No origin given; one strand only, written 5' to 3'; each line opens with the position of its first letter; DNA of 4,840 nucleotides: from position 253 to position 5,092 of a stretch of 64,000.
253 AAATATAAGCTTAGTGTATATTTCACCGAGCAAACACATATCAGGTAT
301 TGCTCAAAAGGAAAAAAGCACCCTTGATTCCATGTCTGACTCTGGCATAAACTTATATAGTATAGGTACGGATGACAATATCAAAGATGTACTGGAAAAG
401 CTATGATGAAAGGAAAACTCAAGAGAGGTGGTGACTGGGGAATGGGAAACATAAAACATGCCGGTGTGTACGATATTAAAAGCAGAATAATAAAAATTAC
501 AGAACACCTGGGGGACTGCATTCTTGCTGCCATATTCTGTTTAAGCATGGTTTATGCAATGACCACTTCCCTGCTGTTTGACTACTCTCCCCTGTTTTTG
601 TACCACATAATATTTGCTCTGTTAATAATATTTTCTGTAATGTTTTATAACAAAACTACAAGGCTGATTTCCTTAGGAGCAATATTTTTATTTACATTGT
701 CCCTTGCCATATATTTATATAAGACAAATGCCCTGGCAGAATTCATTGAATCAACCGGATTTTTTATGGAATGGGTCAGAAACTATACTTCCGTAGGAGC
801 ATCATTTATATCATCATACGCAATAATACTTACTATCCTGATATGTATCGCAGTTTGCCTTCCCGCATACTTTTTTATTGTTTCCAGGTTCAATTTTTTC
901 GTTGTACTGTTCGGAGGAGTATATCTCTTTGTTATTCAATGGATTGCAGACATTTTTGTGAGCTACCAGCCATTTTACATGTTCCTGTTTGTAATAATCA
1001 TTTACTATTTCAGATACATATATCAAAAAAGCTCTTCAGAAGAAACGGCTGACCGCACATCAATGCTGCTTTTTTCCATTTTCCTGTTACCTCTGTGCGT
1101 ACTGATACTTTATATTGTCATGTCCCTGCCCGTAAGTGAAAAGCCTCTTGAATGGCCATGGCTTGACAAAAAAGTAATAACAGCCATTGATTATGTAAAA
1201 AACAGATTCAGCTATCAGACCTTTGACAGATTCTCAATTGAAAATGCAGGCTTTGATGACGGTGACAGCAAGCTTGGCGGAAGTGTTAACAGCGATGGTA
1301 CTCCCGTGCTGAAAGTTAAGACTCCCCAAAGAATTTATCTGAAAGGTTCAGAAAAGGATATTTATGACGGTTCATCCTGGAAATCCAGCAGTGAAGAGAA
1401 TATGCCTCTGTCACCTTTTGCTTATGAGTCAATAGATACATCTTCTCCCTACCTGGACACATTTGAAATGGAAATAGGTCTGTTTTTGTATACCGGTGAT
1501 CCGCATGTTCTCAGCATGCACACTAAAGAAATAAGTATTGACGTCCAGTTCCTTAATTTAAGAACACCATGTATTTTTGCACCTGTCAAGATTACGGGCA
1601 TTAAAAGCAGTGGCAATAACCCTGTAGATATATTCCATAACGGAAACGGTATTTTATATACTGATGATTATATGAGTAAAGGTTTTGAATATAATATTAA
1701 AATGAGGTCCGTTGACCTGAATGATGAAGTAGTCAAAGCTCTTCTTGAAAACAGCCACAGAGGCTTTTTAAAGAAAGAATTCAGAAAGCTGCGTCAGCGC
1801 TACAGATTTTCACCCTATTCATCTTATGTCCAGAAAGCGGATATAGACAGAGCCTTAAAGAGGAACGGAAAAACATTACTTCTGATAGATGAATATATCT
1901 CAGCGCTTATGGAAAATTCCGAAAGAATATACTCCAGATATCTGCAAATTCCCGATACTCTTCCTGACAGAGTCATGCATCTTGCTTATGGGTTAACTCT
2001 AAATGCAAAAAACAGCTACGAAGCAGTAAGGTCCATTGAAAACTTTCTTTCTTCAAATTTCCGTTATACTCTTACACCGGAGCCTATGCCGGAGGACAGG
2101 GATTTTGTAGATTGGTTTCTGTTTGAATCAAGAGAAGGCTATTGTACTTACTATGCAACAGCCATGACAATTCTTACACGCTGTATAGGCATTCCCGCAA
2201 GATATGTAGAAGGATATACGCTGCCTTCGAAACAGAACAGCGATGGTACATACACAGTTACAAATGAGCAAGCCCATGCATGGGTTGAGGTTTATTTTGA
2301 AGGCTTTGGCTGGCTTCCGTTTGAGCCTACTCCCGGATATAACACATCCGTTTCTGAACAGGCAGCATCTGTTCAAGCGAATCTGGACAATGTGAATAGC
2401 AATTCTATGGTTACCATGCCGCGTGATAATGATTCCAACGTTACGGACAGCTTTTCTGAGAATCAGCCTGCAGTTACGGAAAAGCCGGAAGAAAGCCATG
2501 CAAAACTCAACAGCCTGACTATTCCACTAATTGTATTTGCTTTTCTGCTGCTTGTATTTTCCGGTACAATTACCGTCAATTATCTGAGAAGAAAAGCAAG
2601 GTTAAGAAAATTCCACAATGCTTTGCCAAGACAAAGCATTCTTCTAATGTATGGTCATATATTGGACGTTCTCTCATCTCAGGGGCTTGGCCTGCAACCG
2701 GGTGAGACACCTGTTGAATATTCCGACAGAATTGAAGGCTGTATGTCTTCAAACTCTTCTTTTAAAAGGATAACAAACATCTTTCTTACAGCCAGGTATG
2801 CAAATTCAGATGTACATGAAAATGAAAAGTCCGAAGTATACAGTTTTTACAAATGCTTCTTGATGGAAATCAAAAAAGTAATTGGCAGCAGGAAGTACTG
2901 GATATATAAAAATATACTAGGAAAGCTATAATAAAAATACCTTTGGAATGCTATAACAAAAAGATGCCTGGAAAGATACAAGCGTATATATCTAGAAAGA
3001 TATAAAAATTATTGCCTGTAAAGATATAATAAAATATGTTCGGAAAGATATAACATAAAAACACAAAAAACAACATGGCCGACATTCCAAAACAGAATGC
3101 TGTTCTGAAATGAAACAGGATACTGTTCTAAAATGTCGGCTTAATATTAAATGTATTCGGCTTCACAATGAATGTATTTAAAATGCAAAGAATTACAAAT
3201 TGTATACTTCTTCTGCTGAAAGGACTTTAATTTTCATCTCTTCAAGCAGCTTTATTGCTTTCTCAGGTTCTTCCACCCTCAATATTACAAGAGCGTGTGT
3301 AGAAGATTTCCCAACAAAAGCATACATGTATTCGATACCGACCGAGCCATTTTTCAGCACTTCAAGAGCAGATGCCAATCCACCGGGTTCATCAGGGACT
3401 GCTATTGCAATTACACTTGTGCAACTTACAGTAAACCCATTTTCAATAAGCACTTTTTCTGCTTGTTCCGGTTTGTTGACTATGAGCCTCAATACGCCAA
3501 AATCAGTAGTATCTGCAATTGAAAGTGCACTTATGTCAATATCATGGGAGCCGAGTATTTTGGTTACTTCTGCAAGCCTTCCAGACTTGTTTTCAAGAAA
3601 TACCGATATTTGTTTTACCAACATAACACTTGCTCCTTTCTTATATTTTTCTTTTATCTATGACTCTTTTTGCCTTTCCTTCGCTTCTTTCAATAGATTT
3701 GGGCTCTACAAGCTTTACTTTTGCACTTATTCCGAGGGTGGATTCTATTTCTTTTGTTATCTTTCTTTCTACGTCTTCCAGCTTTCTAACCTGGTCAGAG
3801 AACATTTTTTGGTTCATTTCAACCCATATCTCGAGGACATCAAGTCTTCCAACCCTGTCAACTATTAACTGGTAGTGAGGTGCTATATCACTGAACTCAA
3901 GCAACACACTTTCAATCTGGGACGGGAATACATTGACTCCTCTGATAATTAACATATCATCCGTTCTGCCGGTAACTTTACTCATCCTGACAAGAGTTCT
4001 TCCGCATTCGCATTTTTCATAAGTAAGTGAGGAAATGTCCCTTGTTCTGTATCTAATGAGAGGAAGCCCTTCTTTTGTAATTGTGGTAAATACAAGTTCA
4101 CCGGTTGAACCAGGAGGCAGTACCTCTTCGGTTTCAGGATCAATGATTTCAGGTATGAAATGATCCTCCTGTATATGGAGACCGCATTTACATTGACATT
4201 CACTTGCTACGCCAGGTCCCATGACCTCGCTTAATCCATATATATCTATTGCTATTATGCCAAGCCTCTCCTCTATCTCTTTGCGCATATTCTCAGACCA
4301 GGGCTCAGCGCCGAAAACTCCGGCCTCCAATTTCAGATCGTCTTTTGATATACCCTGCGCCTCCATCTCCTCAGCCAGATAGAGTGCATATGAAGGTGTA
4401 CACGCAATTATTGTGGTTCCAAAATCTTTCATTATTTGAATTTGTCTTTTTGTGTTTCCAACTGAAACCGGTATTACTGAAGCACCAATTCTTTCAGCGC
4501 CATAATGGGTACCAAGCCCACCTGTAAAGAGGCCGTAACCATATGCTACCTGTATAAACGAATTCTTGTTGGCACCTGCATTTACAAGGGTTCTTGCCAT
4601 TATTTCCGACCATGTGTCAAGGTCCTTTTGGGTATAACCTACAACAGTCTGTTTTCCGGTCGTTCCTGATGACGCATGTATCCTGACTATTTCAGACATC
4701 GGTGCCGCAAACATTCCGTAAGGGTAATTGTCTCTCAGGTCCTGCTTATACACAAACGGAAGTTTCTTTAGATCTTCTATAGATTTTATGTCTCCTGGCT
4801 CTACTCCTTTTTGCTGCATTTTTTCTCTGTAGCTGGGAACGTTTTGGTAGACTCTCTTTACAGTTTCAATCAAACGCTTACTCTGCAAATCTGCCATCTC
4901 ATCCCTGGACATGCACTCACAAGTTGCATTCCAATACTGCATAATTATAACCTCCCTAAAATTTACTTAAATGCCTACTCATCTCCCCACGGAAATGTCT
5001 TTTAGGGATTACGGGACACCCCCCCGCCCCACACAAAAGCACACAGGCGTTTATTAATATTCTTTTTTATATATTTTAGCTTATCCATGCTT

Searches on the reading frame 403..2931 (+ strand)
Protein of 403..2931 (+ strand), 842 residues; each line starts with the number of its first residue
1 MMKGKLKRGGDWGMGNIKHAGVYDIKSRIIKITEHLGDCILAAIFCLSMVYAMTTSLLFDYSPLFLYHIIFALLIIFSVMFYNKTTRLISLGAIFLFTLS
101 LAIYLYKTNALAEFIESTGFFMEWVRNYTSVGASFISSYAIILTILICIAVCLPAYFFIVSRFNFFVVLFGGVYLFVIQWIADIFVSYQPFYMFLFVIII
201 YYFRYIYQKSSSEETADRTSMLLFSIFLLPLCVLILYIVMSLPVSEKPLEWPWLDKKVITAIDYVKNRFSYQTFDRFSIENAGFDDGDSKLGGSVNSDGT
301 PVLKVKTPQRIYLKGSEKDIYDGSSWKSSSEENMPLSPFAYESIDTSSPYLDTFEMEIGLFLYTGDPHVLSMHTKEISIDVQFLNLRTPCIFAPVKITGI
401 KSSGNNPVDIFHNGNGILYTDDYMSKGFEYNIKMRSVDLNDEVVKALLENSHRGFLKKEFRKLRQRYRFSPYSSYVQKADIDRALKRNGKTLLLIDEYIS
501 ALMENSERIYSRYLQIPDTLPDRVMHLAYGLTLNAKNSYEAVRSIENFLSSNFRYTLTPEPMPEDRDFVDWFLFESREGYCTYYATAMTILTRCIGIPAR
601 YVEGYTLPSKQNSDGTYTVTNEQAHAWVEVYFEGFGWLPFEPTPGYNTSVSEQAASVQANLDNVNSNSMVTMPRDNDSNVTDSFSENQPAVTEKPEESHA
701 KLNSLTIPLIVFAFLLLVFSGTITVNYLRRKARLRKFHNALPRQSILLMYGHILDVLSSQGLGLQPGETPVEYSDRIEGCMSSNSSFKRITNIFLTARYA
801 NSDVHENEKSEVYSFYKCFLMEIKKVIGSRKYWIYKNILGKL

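Call 21: find_encoding_contigs(protein=window:403-2931:+, flank=10000, max_places=4)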
Protein window:403-2931:+ (842 aa): no gene with exactly this product is on record in the collection.

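Call 82: search_protein_families(library=pfam, proteins=[window:403-2931:+], max_evalue=0.00001)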
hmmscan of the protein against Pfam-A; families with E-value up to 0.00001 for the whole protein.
window:403-2931:+ (842 aa): 1 family
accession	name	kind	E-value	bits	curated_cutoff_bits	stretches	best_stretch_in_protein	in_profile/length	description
PF01841.26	Transglut_core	-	5.6e-30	104.2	23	1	526-642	2-108/108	Transglutaminase-like superfamily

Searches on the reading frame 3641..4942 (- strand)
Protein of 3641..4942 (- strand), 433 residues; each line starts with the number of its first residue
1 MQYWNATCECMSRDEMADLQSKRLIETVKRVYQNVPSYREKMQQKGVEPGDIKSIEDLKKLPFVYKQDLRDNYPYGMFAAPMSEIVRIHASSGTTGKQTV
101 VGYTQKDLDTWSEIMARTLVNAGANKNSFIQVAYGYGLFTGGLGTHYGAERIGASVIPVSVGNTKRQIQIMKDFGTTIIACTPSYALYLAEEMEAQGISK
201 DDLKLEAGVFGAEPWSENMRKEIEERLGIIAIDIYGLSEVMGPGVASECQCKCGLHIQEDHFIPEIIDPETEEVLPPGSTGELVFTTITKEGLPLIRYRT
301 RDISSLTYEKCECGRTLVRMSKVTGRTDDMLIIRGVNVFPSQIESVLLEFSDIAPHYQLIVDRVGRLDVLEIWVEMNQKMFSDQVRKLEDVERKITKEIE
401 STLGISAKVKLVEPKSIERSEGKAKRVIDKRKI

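Call 24: find_encoding_contigs(protein=window:3641-4942:-, flank=10000, max_places=4)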
Protein window:3641-4942:- (433 aa): 3 contigs read that carry it; 1 place shown.
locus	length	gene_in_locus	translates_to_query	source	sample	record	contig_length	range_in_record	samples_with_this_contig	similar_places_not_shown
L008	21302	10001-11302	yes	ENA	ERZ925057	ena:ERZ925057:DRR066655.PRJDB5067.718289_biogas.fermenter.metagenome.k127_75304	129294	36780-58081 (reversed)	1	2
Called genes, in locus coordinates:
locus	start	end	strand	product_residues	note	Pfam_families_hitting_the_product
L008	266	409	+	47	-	-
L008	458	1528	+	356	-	PF05343:Peptidase_M42, PF01546:Peptidase_M20 (weak)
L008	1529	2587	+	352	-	PF27529:AMPT (faint), PF05343:Peptidase_M42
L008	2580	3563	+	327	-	PF05343:Peptidase_M42, PF01546:Peptidase_M20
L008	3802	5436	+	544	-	PF00753:Lactamase_B, PF23023:Anti-Pycsar_Apyc1 (weak), PF16661:Lactamase_B_6, PF10996:Beta-Casp, PF07521:RMMBL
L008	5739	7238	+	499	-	PF00474:SSF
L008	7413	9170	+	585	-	PF01855:POR_N, PF02775:TPP_enzyme_C, PF00037:Fer4 (faint)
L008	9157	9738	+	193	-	PF01558:POR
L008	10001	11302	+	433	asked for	PF00501:AMP-binding, PF04443:LuxE (faint), PF14535:AMP-binding_C_2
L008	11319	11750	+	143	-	PF01842:ACT, PF19571:ACT_8, PF22629:ACT_AHAS_ss (faint)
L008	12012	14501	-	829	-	PF01841:Transglut_core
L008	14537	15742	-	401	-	PF01882:DUF58 (weak)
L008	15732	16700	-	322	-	PF00493:MCM, PF20030:bpMoxR, PF00004:AAA (weak), PF07726:AAA_3, PF07728:AAA_5, PF17863:AAA_lid_2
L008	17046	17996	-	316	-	PF00056:Ldh_1_N, PF02866:Ldh_1_C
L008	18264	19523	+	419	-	PF00994:MoCF_biosynth, PF18146:CinA_KH, PF02464:CinA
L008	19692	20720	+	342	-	PF00154:RecA_N, PF08423:Rad51, PF06745:ATPase, PF27531:MT3502_N (weak), PF21096:RecA_C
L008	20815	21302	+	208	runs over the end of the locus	PF27462:RecX_N, PF21982:RecX_HTH1, PF02631:RecX_HTH2, PF21981:RecX_HTH3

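Call 27: find_homologous_proteins(query=L008:3802-5436:+, max_evalue=1e-50)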
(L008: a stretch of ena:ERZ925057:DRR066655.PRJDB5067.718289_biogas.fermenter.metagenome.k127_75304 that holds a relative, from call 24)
Query L008:3802-5436:+ (544 aa): 8000 proteins with E <= 1e-50 among 8000 candidates; the best 120 are listed.
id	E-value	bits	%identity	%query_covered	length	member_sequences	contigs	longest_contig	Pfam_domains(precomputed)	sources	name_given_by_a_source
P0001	0.0e+0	1228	100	100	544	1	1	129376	PF16661.12,PF23023.2,PF07521.18,PF10996.15,PF00753.34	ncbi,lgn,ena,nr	ncbi:MAG TPA: MBL fold metallo-hydrolase [Clostridiaceae bacterium]|nr:MBL fold metallo-hydrolase [C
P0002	0.0e+0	1167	95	100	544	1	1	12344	PF16661.12,PF23023.2,PF07521.18,PF10996.15,PF00753.34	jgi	-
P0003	0.0e+0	1153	92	100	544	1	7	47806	PF16661.12,PF23023.2,PF07521.18,PF10996.15,PF00753.34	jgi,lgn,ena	-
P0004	0.0e+0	1121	89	100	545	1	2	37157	PF16661.12,PF23023.2,PF07521.18,PF10996.15,PF00753.34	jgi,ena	-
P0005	0.0e+0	1093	88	100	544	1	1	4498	PF16661.12,PF23023.2,PF07521.18,PF10996.15,PF00753.34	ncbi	-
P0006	1.1e-296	1003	78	100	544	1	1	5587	PF16661.12,PF23023.2,PF07521.18,PF10996.15,PF00753.34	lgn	-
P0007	1.8e-270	916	70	100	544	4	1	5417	PF16661.12,PF07521.18,PF10996.15,PF00753.34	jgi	-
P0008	1.2e-267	907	70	100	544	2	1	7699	PF16661.12,PF23023.2,PF07521.18,PF10996.15,PF00753.34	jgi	jgi:metallo-beta-lactamase family protein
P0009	4.7e-265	898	69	100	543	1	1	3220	PF16661.12,PF23023.2,PF07521.18,PF10996.15,PF00753.34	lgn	-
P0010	1.0e-263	894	70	100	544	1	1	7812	PF16661.12,PF23023.2,PF07521.18,PF10996.15,PF00753.34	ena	-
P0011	2.5e-262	889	69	100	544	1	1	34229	PF16661.12,PF07521.18,PF10996.15,PF00753.34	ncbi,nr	ncbi:MAG TPA: MBL fold metallo-hydrolase [Clostridiaceae bacterium]|nr:MBL fold metallo-hydrolase [C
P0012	3.0e-261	886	68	100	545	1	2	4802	PF16661.12,PF23023.2,PF07521.18,PF10996.15,PF00753.34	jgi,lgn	jgi:metallo-beta-lactamase family protein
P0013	3.2e-261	886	68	100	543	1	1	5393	PF16661.12,PF23023.2,PF07521.18,PF10996.15,PF00753.34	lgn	-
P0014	5.3e-261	885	68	100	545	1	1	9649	PF16661.12,PF07521.18,PF10996.15,PF00753.34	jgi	-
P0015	1.4e-260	883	67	100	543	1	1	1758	PF16661.12,PF23023.2,PF07521.18,PF10996.15,PF00753.34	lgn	-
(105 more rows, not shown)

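Call 29: find_encoding_contigs(protein=P0002, flank=10000, max_places=3)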
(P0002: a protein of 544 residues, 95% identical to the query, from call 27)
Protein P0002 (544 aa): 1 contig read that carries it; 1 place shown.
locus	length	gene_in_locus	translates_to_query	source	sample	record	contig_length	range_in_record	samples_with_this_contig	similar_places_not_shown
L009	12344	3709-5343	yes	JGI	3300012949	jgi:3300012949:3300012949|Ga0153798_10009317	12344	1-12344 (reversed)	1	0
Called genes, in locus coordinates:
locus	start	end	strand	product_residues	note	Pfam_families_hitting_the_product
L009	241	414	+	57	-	-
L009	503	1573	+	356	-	PF05343:Peptidase_M42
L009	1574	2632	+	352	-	PF27529:AMPT (faint), PF05343:Peptidase_M42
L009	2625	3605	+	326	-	PF04389:Peptidase_M28 (faint), PF05343:Peptidase_M42, PF01546:Peptidase_M20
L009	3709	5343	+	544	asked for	PF00753:Lactamase_B, PF23023:Anti-Pycsar_Apyc1 (weak), PF16661:Lactamase_B_6, PF10996:Beta-Casp, PF07521:RMMBL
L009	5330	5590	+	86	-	-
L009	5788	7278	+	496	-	PF00474:SSF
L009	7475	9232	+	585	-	PF01855:POR_N, PF12837:Fer4_6 (faint), PF02775:TPP_enzyme_C, PF00037:Fer4 (faint)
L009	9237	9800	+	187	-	PF01558:POR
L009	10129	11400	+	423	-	PF00501:AMP-binding, PF04443:LuxE (faint), PF14535:AMP-binding_C_2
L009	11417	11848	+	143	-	PF01842:ACT, PF19571:ACT_8, PF22629:ACT_AHAS_ss (faint)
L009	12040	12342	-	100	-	?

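Call 30: find_encoding_contigs(protein=P0003, flank=10000, max_places=4)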
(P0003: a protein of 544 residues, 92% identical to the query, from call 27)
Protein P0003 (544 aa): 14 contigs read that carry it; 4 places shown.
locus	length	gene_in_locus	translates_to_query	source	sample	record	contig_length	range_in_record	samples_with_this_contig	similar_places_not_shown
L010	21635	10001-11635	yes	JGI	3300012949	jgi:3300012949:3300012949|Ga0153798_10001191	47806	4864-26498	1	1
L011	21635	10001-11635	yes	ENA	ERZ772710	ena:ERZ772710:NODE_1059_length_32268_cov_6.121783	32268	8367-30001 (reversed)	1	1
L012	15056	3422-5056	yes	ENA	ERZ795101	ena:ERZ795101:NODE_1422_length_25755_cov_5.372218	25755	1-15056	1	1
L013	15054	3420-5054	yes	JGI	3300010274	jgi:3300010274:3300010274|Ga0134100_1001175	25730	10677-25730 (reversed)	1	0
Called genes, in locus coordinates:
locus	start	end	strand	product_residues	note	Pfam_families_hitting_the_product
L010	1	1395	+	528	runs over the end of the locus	PF00072:Response_reg, PF00165:HTH_AraC (weak), PF12833:HTH_18, PF00165:HTH_AraC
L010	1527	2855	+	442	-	PF01547:SBP_bac_1, PF13416:SBP_bac_8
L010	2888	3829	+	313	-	PF00528:BPD_transp_1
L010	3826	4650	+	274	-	PF00528:BPD_transp_1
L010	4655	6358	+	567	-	PF13199:Glyco_hydro_66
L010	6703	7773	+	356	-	PF05343:Peptidase_M42, PF01546:Peptidase_M20 (weak)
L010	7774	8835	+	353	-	PF05343:Peptidase_M42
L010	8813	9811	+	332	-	PF04389:Peptidase_M28 (faint), PF05343:Peptidase_M42, PF01546:Peptidase_M20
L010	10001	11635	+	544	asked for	PF00753:Lactamase_B, PF23023:Anti-Pycsar_Apyc1 (weak), PF16661:Lactamase_B_6, PF10996:Beta-Casp, PF07521:RMMBL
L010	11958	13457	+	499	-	PF00474:SSF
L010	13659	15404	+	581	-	PF01855:POR_N, PF12837:Fer4_6 (faint), PF02775:TPP_enzyme_C, PF00037:Fer4 (faint)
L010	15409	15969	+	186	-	PF01558:POR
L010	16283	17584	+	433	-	PF00501:AMP-binding, PF14535:AMP-binding_C_2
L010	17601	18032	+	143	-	PF01842:ACT, PF19571:ACT_8, PF22629:ACT_AHAS_ss (faint)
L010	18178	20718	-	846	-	PF01841:Transglut_core, PF13559:DUF4129 (weak)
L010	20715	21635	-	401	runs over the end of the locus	-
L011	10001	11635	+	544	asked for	PF00753:Lactamase_B, PF23023:Anti-Pycsar_Apyc1 (weak), PF16661:Lactamase_B_6, PF10996:Beta-Casp, PF07521:RMMBL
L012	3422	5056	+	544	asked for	PF00753:Lactamase_B, PF23023:Anti-Pycsar_Apyc1 (weak), PF16661:Lactamase_B_6, PF10996:Beta-Casp, PF07521:RMMBL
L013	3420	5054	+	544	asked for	PF00753:Lactamase_B, PF23023:Anti-Pycsar_Apyc1 (weak), PF16661:Lactamase_B_6, PF10996:Beta-Casp, PF07521:RMMBL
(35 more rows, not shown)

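Call 31: find_encoding_contigs(protein=P0004, flank=10000, max_places=3)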
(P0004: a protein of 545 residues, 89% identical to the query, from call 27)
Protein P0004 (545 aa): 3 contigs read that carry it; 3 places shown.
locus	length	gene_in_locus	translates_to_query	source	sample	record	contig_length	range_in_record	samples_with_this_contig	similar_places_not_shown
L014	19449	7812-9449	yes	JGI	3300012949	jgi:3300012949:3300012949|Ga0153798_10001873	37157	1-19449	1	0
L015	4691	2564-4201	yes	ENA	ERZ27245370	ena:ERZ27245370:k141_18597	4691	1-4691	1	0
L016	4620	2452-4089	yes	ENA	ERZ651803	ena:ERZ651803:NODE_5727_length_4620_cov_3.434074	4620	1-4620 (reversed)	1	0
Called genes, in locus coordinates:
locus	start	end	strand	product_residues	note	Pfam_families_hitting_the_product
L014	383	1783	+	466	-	PF21799:MurD-like_N (weak), PF08245:Mur_ligase_M, PF02875:Mur_ligase_C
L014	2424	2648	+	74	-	-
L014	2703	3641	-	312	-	PF01544:CorA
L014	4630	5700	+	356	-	PF04389:Peptidase_M28 (faint), PF05343:Peptidase_M42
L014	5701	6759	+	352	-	PF05343:Peptidase_M42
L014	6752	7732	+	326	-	PF05343:Peptidase_M42, PF01546:Peptidase_M20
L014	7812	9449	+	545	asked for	PF00753:Lactamase_B, PF16661:Lactamase_B_6, PF23023:Anti-Pycsar_Apyc1 (weak), PF10996:Beta-Casp, PF07521:RMMBL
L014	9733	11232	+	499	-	PF00474:SSF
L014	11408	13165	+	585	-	PF01855:POR_N, PF02775:TPP_enzyme_C, PF00037:Fer4 (faint)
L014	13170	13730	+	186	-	PF01558:POR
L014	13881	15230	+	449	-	PF00501:AMP-binding, PF04443:LuxE (faint), PF14535:AMP-binding_C_2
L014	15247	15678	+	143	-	PF01842:ACT, PF19571:ACT_8, PF22629:ACT_AHAS_ss (faint)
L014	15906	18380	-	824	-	PF01841:Transglut_core, PF13559:DUF4129 (weak)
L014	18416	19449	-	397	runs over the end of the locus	-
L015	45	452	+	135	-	PF05343:Peptidase_M42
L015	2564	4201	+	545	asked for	PF00753:Lactamase_B, PF16661:Lactamase_B_6, PF23023:Anti-Pycsar_Apyc1 (weak), PF10996:Beta-Casp, PF07521:RMMBL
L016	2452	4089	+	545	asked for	PF00753:Lactamase_B, PF16661:Lactamase_B_6, PF23023:Anti-Pycsar_Apyc1 (weak), PF10996:Beta-Casp, PF07521:RMMBL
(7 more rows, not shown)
